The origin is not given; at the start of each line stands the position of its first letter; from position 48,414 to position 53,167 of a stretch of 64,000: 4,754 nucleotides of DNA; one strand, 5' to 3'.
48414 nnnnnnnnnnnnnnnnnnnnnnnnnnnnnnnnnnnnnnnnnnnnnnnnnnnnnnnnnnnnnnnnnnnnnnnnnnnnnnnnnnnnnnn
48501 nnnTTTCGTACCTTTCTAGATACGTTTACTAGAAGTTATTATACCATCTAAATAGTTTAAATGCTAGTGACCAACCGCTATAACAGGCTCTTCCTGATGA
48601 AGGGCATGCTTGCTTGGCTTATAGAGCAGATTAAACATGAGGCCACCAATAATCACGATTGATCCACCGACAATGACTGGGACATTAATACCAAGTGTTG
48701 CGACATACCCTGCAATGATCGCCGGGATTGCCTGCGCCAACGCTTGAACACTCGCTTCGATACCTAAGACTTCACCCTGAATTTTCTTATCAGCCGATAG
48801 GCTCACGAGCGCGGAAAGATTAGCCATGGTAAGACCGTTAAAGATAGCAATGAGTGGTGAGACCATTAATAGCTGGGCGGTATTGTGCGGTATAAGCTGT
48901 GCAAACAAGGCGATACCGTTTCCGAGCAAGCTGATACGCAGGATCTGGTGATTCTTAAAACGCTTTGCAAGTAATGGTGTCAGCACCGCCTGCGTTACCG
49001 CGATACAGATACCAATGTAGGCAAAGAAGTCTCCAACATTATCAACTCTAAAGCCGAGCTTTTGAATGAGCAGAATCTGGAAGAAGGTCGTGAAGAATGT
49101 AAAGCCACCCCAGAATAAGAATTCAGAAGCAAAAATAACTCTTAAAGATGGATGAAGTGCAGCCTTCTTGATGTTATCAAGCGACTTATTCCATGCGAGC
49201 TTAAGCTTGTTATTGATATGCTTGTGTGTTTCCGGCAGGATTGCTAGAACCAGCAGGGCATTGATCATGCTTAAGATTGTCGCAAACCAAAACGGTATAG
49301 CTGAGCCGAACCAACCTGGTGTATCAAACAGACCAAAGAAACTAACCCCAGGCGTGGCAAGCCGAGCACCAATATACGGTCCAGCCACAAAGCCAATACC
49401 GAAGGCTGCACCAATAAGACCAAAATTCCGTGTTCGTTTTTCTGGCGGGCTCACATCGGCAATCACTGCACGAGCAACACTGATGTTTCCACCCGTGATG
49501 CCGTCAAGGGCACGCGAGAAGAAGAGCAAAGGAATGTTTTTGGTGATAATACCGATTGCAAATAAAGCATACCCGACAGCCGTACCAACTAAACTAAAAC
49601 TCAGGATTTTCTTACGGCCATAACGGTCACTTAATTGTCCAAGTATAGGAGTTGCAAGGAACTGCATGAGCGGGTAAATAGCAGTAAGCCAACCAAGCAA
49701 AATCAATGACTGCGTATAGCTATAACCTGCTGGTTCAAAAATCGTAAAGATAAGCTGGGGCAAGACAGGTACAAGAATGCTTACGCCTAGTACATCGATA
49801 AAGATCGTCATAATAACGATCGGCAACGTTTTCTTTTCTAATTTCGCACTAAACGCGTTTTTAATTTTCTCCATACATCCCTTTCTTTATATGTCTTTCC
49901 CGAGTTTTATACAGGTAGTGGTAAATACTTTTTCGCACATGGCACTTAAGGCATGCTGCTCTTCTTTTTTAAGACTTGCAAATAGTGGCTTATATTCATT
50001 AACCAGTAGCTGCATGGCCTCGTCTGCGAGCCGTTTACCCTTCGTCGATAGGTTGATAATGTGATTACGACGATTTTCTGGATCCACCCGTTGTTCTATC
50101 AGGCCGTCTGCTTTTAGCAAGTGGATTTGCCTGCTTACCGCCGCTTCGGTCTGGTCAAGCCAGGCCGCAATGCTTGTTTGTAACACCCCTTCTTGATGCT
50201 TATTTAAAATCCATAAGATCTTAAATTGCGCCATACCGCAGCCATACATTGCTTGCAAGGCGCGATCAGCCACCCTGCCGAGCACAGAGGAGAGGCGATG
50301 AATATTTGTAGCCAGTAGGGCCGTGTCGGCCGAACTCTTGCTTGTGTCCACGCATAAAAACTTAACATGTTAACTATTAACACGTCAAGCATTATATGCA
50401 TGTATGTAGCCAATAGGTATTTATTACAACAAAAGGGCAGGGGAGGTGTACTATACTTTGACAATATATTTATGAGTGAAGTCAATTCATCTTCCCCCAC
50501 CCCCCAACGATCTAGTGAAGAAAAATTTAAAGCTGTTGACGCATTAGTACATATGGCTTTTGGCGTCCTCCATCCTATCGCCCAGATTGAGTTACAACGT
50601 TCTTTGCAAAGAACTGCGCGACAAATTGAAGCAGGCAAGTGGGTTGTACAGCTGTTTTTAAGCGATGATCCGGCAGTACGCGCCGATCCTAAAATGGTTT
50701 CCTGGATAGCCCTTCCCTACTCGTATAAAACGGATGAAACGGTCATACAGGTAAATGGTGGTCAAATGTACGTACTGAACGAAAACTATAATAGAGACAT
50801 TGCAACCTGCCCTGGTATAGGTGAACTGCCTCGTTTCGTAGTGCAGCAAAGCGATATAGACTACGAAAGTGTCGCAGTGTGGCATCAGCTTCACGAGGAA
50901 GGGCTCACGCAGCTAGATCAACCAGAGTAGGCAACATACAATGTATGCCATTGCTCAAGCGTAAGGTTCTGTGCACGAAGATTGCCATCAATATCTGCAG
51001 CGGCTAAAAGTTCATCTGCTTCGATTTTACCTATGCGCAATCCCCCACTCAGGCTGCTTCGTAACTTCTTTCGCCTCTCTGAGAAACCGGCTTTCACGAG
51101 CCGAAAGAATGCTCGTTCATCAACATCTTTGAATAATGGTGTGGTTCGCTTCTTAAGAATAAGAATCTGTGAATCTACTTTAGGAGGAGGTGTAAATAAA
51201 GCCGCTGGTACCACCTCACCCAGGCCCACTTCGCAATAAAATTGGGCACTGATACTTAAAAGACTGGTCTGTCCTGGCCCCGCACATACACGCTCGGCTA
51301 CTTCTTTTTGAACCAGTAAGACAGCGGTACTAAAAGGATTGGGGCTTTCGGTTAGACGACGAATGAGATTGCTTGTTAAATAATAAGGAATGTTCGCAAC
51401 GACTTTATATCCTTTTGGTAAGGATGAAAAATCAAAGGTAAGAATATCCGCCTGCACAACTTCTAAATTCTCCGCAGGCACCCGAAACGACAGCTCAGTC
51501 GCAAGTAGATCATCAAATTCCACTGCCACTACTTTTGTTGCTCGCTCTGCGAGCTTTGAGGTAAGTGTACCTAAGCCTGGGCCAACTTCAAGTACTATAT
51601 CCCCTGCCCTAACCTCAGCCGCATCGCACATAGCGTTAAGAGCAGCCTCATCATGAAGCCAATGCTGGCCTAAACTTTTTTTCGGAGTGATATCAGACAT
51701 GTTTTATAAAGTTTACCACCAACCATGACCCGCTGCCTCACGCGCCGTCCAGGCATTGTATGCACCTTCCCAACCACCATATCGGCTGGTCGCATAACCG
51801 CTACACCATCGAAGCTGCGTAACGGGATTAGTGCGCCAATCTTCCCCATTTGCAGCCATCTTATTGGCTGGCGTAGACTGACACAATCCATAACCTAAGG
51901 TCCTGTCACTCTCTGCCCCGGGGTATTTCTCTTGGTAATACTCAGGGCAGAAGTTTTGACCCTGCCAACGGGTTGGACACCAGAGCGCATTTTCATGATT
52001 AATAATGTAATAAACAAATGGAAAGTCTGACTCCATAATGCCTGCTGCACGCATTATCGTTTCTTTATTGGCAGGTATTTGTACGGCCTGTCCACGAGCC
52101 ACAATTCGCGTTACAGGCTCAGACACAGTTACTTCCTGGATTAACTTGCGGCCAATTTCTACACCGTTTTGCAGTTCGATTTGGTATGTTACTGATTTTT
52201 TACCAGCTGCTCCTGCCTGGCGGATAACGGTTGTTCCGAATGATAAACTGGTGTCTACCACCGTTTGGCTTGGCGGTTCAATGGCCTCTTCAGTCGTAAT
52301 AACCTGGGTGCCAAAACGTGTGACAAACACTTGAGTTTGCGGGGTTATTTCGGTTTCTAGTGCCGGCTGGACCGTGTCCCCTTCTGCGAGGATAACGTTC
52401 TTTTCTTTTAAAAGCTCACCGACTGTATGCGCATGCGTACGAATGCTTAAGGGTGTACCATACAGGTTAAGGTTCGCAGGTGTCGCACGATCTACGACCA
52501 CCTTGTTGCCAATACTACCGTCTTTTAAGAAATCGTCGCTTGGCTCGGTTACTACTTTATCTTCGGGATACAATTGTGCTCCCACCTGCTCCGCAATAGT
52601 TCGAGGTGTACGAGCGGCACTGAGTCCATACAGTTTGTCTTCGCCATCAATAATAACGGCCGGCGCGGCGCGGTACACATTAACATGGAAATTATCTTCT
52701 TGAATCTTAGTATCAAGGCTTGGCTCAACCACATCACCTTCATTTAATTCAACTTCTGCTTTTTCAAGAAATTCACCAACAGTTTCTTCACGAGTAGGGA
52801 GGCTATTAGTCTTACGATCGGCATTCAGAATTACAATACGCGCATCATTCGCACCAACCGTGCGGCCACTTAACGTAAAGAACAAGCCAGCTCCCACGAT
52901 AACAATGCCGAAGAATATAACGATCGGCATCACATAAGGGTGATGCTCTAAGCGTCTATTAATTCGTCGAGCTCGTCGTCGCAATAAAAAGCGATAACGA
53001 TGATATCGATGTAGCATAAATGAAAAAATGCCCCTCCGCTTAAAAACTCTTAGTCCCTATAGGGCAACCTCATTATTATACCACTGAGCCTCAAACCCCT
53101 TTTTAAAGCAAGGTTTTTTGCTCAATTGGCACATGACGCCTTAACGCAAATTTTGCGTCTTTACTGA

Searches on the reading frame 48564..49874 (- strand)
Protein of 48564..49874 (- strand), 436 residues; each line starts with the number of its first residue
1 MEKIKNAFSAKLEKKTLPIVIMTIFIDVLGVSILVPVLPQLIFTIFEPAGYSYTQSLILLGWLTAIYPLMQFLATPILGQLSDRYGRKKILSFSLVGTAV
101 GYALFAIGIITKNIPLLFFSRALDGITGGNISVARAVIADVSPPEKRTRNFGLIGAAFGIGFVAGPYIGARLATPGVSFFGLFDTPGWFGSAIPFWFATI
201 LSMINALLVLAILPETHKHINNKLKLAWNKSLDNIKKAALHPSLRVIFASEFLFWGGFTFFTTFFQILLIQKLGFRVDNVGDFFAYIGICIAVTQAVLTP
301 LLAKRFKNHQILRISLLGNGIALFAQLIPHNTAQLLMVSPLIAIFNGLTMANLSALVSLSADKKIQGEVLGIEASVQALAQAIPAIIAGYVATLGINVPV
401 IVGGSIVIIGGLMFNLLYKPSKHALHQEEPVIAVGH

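Call 22: search_protein_families(library=pfam, proteins=[window:48564-49874:-])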
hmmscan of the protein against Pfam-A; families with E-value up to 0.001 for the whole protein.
window:48564-49874:- (436 aa): 3 families
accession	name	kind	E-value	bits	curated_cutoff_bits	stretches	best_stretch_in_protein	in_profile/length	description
PF07690.21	MFS_1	-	2.5e-49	168.5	33.4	2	22-325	3-284/347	Major Facilitator Superfamily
PF00083.30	Sugar_tr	-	4.3e-12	46.1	22.3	1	54-218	42-196/452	Sugar (and other) transporter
PF12832.13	MFS_1_like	-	1.5e-11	44.4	25.2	1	60-391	36-361/373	MFS_1 like family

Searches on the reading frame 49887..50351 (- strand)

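Call 22: search_protein_families(library=pfam, proteins=[window:49887-50351:-])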
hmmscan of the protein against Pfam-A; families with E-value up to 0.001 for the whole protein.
window:49887-50351:- (154 aa): 5 families
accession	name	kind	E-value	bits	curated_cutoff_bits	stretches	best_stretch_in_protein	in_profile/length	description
PF12802.13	MarR_2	-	2e-07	31.5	27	1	41-95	6-60/61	MarR family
PF01047.28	MarR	-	3.1e-07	30.6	24.6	1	40-96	3-58/59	MarR family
PF13601.12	HTH_34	-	2e-05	25.1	27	1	43-116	3-76/80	Winged helix DNA-binding domain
PF13463.12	HTH_27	-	0.00038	21.1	22.2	1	44-105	7-68/68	Winged helix DNA-binding domain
PF08279.18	HTH_11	-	0.00069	19.9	25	0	42-84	2-44/55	HTH domain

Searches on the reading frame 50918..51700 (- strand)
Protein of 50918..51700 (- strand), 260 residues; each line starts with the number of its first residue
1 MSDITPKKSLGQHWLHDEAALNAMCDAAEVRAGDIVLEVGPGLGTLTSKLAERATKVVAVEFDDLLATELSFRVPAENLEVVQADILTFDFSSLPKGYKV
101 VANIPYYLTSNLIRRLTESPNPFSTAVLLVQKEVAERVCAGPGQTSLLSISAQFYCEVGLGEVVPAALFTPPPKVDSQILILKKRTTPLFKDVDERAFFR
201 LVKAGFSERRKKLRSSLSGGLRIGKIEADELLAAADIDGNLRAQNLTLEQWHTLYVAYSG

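Call 22: search_protein_families(library=pfam, proteins=[window:50918-51700:-])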
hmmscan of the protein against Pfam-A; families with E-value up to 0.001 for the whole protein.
window:50918-51700:- (260 aa): 2 families
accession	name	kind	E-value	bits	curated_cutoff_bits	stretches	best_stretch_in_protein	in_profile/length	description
PF00398.26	RrnaAD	-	6.8e-56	189.7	24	1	7-255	5-258/263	Ribosomal RNA adenine dimethylase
PF13649.12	Methyltransf_25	-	0.00023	22.2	27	1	36-92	1-61/97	Methyltransferase domain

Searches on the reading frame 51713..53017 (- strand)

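Call 22: search_protein_families(library=pfam, proteins=[window:51713-53017:-])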
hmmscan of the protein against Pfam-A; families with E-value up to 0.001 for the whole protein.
window:51713-53017:- (434 aa): 2 families
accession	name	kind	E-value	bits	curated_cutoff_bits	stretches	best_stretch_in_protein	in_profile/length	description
PF03990.20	DUF348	-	2.9e-20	72.1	24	2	62-102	1-41/41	G5-linked-Ubiquitin-like domain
PF07501.17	G5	-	1.5e-18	67.2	23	1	238-310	2-74/75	G5 domain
